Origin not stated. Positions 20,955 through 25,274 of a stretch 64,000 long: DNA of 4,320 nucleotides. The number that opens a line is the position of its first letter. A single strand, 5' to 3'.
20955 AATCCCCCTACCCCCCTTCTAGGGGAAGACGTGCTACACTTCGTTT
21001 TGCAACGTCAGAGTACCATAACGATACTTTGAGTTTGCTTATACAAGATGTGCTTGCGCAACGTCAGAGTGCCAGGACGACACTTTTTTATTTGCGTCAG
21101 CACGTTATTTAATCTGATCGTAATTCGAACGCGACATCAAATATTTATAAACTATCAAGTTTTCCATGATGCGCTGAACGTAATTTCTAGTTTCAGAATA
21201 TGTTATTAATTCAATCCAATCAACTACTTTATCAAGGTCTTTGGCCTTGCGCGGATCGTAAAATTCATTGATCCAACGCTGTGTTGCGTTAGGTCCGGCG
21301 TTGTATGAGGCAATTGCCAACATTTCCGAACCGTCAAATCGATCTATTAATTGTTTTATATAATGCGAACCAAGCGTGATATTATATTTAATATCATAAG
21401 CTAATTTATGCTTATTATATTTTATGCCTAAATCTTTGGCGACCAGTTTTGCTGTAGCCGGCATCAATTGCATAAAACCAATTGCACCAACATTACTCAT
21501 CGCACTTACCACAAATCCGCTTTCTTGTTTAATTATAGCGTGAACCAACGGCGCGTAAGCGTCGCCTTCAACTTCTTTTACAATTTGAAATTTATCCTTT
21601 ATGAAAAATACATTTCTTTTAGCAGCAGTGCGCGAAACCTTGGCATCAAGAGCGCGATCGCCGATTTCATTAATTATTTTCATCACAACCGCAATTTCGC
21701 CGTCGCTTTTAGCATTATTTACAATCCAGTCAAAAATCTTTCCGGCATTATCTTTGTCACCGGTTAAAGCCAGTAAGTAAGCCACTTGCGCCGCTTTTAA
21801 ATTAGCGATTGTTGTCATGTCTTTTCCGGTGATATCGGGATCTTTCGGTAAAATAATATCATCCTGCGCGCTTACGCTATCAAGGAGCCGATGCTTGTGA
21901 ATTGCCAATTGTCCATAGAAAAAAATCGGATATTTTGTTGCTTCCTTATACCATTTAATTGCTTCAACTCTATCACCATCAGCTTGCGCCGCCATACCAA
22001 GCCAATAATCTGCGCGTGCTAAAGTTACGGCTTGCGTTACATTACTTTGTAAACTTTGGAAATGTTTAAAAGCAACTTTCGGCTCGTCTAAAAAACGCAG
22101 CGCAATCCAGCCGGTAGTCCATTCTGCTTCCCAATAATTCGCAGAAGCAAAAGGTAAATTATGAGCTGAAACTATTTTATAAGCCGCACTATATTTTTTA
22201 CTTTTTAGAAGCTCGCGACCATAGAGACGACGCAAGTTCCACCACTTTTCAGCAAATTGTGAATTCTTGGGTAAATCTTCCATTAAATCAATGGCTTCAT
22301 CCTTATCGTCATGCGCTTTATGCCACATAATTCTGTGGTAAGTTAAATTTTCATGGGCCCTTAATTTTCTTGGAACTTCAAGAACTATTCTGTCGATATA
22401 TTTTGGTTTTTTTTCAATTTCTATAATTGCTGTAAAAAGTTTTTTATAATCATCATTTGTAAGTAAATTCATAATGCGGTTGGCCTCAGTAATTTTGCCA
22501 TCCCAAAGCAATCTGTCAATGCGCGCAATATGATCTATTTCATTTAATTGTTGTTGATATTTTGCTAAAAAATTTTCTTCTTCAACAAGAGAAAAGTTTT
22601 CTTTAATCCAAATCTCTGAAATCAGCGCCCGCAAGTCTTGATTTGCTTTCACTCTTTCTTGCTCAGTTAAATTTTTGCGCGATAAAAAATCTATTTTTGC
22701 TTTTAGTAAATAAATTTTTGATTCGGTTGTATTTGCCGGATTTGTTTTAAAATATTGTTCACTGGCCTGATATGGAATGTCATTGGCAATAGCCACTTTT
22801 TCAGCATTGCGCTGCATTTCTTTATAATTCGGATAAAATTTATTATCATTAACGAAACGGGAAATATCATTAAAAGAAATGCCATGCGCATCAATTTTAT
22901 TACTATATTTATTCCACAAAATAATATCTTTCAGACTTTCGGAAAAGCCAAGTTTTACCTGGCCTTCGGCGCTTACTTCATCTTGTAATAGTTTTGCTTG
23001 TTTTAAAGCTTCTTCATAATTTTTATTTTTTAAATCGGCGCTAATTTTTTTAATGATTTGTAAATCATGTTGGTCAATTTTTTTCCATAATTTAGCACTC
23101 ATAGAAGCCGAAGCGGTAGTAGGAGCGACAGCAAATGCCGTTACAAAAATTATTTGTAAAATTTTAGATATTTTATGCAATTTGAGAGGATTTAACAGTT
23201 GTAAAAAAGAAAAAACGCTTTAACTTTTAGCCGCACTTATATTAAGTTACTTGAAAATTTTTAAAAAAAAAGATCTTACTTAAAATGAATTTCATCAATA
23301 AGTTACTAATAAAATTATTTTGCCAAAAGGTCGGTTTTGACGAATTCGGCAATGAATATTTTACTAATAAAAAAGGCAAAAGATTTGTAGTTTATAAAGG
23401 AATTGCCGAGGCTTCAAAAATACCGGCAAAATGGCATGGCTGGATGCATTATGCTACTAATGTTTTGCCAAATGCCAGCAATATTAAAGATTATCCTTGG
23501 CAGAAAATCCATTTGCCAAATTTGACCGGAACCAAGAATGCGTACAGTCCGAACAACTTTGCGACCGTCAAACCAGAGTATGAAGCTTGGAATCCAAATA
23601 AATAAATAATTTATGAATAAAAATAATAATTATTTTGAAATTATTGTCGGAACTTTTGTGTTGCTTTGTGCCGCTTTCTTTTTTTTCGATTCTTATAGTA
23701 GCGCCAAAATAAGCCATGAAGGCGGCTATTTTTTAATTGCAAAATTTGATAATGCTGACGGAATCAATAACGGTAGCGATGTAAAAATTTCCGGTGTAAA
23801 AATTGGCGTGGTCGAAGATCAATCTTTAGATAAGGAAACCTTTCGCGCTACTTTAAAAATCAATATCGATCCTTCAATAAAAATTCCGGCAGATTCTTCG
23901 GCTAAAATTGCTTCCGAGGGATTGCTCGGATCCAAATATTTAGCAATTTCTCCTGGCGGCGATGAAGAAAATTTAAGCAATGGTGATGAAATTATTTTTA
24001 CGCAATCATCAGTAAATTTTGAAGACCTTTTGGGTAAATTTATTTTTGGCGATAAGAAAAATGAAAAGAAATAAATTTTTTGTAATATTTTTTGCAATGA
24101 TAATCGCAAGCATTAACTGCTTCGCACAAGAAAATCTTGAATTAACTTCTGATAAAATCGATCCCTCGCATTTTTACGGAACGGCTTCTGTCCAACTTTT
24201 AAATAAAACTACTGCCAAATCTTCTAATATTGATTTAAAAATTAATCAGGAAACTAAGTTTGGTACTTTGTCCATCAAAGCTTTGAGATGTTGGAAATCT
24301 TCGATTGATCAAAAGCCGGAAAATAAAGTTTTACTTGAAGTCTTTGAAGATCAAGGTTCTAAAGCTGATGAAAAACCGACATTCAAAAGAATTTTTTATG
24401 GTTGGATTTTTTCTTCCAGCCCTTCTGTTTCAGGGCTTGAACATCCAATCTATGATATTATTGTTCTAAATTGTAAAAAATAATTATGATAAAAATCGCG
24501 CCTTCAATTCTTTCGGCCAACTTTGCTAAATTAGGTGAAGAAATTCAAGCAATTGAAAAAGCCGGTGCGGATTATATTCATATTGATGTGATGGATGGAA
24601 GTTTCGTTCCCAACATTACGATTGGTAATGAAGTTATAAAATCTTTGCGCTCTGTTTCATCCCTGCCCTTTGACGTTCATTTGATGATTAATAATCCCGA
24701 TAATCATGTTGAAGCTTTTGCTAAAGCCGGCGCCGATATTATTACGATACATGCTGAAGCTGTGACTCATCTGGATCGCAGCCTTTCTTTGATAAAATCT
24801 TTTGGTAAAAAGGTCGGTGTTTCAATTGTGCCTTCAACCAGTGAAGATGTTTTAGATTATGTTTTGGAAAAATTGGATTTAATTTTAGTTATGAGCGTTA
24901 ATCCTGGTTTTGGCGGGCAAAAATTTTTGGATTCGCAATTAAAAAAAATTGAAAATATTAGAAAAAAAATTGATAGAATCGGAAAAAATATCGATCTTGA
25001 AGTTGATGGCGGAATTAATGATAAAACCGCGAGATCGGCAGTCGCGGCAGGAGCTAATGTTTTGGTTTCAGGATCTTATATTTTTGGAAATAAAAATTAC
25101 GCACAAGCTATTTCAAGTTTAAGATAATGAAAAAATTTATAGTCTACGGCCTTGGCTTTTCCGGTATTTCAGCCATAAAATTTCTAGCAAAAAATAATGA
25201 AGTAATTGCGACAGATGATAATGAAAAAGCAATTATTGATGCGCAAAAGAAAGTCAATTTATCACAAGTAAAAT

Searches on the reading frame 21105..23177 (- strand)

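Call 7: search_protein_families(library=pfam, proteins=[window:21105-23177:-], max_evalue=0.01)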
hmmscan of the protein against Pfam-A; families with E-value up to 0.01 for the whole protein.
window:21105-23177:- (690 aa): 1 family
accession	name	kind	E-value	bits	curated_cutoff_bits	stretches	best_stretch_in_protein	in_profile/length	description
PF01464.25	SLT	-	2.6e-25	88.7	21.3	1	543-646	15-115/117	Transglycosylase SLT domain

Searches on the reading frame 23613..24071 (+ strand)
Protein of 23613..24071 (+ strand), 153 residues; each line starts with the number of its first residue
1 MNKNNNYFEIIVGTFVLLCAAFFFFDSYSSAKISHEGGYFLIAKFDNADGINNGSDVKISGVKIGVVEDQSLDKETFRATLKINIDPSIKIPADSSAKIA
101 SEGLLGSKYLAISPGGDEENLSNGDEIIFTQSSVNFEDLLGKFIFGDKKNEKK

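Call 7: search_protein_families(library=pfam, proteins=[window:23613-24071:+], max_evalue=0.01)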
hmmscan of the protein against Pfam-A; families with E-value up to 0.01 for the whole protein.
window:23613-24071:+ (153 aa): 1 family
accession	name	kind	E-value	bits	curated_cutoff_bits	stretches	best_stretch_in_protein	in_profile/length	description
PF02470.25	MlaD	-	2.8e-21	76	25.1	1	38-115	2-81/81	MlaD protein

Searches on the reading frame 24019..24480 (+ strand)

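Call 7: search_protein_families(library=pfam, proteins=[window:24019-24480:+], max_evalue=0.01)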
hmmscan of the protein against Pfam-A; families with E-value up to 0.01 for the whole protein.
window:24019-24480:+ (154 aa): 1 family
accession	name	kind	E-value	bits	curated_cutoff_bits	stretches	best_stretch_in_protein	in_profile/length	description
PF09923.14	DUF2155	-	1.9e-22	79.6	27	1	56-152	1-89/89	Uncharacterized protein conserved in bacteria (DUF2155)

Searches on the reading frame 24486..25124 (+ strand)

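Call 7: search_protein_families(library=pfam, proteins=[window:24486-25124:+], max_evalue=0.01)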
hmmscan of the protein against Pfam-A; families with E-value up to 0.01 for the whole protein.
window:24486-25124:+ (213 aa): 5 families
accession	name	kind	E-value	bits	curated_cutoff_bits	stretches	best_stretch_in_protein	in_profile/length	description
PF00834.25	Ribul_P_3_epim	-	2.3e-82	275.6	21.1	1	3-200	1-198/198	Ribulose-phosphate 3 epimerase family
PF00977.27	His_biosynth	-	1.8e-07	31.3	23.6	1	20-114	35-128/228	Histidine biosynthesis protein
PF01729.25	QRPTase_C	-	6.3e-05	23.2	23.1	0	152-199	111-158/169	Quinolinate phosphoribosyl transferase, C-terminal domain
PF01884.23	PcrB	-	0.00014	21.9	23.9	0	69-138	17-83/226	PcrB family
PF00215.30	OMPdecase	-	0.0011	19.3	27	1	76-209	72-218/221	Orotidine 5'-phosphate decarboxylase / HUMPS family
